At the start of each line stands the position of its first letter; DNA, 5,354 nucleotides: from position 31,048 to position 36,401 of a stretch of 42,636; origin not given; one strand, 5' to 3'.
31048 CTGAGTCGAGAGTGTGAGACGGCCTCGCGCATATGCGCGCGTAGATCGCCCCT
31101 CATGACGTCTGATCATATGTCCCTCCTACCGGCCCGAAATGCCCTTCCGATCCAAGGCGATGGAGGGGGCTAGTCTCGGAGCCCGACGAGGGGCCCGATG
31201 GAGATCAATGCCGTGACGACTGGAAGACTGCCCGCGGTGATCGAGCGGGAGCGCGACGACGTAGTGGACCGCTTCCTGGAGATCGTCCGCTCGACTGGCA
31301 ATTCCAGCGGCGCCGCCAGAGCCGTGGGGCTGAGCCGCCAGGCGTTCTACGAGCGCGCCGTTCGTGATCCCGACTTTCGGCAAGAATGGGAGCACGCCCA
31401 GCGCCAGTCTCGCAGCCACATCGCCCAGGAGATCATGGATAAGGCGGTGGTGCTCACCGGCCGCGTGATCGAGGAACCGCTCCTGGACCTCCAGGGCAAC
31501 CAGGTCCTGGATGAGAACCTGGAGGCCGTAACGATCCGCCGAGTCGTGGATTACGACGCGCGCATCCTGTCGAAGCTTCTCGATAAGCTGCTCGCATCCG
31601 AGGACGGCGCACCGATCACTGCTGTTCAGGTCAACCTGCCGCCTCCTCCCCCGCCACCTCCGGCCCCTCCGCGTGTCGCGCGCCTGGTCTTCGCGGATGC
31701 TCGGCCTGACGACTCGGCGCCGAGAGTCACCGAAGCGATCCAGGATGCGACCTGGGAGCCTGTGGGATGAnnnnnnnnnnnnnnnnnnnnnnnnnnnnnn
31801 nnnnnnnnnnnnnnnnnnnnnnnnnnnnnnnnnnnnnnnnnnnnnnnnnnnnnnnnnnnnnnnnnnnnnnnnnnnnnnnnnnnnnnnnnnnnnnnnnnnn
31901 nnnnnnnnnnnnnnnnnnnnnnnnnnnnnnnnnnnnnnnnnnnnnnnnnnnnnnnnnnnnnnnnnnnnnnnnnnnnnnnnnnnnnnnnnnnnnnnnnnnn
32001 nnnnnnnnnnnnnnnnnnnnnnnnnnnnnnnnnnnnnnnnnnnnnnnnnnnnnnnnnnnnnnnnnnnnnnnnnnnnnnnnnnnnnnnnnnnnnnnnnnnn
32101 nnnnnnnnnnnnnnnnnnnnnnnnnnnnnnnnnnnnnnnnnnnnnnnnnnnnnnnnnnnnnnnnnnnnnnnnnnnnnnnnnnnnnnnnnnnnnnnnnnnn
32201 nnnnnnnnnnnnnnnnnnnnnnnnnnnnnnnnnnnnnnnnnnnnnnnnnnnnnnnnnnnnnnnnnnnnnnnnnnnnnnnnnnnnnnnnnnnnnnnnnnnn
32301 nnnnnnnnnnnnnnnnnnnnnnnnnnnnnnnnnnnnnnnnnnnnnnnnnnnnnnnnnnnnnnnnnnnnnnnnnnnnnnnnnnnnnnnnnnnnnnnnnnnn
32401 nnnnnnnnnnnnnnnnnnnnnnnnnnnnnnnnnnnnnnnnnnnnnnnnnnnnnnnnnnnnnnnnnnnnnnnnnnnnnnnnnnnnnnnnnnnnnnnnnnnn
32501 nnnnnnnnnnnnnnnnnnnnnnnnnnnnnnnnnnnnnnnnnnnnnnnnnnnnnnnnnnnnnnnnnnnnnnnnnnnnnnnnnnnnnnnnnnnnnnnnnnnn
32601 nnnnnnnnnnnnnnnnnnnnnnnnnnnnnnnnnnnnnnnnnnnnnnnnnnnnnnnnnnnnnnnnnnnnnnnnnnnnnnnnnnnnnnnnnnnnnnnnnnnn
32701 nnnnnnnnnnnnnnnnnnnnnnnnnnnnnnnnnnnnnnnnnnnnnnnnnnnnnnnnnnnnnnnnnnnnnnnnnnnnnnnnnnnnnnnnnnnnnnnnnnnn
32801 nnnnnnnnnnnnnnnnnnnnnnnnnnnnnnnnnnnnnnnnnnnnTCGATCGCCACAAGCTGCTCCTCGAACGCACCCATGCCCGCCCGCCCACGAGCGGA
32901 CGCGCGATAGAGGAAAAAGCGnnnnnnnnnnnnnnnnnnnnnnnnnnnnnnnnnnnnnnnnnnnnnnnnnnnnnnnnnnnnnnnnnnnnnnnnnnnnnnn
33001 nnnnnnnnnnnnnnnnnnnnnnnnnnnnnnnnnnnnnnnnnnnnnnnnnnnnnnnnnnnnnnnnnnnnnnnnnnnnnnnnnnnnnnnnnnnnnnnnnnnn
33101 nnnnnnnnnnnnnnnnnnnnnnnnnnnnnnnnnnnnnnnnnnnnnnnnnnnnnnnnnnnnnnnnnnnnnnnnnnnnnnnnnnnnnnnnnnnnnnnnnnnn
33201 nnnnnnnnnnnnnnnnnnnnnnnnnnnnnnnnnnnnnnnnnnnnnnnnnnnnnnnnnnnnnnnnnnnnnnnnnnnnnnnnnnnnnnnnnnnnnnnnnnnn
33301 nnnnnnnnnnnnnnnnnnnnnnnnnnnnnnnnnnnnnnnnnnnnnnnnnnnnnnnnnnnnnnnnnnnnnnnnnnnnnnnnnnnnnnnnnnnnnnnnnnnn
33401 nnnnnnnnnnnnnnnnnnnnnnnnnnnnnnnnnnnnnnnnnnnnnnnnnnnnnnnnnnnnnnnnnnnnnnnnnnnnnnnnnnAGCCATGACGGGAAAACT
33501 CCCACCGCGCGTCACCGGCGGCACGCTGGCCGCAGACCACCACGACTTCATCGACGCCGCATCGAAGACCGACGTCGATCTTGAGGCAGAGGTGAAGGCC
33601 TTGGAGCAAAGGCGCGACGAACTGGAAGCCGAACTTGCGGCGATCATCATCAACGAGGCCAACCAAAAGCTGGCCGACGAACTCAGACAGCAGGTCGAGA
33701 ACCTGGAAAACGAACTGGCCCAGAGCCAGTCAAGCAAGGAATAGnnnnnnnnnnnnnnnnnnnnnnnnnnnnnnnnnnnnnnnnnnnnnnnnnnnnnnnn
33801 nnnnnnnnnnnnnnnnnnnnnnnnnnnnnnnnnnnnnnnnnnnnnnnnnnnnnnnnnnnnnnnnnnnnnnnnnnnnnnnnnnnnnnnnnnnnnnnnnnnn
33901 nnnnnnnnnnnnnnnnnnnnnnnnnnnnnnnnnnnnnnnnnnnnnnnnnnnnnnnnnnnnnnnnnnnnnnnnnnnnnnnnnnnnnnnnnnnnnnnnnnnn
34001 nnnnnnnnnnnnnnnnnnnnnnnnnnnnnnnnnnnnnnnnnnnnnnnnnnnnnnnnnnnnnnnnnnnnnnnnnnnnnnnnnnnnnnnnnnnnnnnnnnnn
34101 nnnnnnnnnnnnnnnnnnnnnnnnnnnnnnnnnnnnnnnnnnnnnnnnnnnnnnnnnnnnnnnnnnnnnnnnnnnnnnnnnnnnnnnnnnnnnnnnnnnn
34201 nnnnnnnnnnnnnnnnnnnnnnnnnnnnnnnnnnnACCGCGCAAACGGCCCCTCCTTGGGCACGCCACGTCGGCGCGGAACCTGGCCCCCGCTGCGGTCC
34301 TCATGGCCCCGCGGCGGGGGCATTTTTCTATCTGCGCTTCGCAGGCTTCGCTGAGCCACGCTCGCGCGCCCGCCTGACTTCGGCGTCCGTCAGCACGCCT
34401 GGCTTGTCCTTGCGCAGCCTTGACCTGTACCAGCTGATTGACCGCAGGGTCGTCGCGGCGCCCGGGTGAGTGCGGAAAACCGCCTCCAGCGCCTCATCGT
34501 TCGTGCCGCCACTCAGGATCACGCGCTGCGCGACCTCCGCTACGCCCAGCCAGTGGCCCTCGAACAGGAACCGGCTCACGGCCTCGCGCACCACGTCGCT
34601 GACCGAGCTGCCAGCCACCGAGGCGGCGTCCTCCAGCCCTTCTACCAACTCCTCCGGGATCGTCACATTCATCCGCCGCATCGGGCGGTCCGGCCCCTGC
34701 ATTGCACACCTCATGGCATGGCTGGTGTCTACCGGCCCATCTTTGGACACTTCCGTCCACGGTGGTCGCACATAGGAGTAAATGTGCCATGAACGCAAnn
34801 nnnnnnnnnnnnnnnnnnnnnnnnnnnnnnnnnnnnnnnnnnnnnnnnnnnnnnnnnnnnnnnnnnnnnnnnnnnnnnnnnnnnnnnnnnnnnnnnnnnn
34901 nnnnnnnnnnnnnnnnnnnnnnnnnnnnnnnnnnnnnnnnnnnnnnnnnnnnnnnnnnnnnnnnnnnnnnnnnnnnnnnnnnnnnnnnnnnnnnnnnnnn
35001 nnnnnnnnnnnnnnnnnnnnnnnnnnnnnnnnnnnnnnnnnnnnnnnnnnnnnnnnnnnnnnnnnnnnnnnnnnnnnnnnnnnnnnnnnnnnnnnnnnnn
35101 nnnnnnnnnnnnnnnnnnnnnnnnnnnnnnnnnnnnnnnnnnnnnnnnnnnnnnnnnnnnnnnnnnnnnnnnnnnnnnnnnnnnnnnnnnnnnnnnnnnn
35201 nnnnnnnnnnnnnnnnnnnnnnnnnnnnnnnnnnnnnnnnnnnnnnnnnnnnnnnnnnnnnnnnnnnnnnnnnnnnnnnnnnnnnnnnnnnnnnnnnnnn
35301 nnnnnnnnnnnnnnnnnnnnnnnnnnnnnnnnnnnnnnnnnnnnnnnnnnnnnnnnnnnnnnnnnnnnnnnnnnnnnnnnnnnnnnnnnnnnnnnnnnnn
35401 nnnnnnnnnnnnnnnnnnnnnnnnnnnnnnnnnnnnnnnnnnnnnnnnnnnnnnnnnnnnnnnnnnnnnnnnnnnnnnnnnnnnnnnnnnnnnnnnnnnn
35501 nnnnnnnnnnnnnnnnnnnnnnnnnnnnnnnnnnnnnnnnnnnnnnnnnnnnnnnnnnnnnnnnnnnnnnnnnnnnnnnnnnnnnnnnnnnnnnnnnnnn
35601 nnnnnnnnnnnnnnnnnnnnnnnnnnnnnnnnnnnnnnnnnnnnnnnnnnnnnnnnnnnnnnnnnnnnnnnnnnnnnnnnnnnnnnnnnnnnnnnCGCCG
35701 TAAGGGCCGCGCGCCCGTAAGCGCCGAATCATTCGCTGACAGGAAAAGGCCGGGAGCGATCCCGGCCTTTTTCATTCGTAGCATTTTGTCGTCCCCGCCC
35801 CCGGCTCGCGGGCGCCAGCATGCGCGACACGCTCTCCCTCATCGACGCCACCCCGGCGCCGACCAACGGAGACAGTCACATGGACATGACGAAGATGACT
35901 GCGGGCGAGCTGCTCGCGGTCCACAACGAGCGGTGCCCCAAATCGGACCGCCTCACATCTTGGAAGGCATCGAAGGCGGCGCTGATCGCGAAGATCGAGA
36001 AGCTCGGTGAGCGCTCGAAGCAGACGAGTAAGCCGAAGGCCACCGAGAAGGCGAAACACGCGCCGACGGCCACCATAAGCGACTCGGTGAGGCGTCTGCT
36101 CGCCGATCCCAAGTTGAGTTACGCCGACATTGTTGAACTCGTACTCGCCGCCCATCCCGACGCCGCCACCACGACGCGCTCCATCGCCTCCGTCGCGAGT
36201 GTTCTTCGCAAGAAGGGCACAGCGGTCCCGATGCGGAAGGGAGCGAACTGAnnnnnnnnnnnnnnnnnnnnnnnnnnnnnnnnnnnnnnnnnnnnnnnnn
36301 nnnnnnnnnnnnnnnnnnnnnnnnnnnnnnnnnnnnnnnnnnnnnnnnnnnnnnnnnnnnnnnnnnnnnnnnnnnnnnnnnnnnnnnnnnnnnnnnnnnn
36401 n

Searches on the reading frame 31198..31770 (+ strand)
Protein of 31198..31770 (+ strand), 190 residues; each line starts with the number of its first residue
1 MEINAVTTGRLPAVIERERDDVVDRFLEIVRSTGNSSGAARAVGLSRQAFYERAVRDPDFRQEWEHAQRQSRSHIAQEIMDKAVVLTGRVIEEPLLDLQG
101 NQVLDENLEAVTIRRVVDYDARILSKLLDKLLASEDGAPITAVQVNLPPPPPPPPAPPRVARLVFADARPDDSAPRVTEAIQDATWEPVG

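Call 12: search_protein_families(library=pfam, proteins=[window:31198-31770:+], max_evalue=0.01)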
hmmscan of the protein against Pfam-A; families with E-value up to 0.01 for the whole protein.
window:31198-31770:+ (190 aa): 0 families

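Call 79: search_protein_families(library=phrogs, proteins=[window:31198-31770:+], max_evalue=0.001)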
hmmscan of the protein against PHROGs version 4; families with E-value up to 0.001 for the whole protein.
window:31198-31770:+ (190 aa): 1 family
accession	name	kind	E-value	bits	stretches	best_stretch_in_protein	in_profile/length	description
phrog_4044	-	head and packaging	4.4e-09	37.1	1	23-85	29-91/180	terminase small subunit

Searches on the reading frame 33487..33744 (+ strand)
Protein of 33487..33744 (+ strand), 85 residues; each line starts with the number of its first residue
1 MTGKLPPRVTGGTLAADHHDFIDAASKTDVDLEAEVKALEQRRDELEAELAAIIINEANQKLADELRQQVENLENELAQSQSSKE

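Call 12: search_protein_families(library=pfam, proteins=[window:33487-33744:+], max_evalue=0.01)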
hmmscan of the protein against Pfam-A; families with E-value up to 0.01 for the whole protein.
window:33487-33744:+ (85 aa): 4 families
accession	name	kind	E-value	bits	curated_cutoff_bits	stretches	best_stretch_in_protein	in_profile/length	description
PF25764.1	KIF21A_4th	-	0.00022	21.4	33.1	1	31-83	65-119/183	KIF21A-like domain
PF04012.17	PspA_IM30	-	0.00092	19.3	33.9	1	15-80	100-165/220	PspA/IM30 family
PF23991.1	DUF7310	-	0.0079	17.1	40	1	9-53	12-56/83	Coiled-coil region of unknown function (DUF7310)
PF10473.14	CENP-F_leu_zip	-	0.0087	16.6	34.5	0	60-85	16-41/140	Leucine-rich repeats of kinetochore protein Cenp-F/LEK1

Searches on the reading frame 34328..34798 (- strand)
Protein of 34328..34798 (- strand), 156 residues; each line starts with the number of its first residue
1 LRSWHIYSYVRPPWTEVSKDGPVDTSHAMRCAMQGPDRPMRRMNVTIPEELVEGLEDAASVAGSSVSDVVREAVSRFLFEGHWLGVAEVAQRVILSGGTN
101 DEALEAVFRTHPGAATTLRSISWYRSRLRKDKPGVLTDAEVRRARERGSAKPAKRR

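Call 13: search_protein_families(library=pfam, proteins=[window:34328-34798:-], max_evalue=0.01)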
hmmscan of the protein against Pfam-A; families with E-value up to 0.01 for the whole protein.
window:34328-34798:- (156 aa): 2 families
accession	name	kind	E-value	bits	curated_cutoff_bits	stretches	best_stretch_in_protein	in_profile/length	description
PF01402.27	RHH_1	-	6.6e-06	26.3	20.5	1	44-78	3-37/39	Ribbon-helix-helix protein, copG family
PF07878.17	RHH_5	-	0.00093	19.3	26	1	40-68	1-29/43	CopG-like RHH_1 or ribbon-helix-helix domain, RHH_5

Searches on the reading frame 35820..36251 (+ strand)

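Call 13: search_protein_families(library=pfam, proteins=[window:35820-36251:+], max_evalue=0.01)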
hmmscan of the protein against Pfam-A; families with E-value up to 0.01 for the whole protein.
window:35820-36251:+ (143 aa): 0 families

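Call 79: search_protein_families(library=phrogs, proteins=[window:35820-36251:+], max_evalue=0.001)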
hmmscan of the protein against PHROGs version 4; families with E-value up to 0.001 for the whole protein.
window:35820-36251:+ (143 aa): 2 families
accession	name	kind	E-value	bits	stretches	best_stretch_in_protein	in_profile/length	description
phrog_34102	-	unknown function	2.5e-07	31.9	1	67-136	5-73/122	-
phrog_35736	-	unknown function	2.9e-06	28.4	1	84-141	6-64/75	-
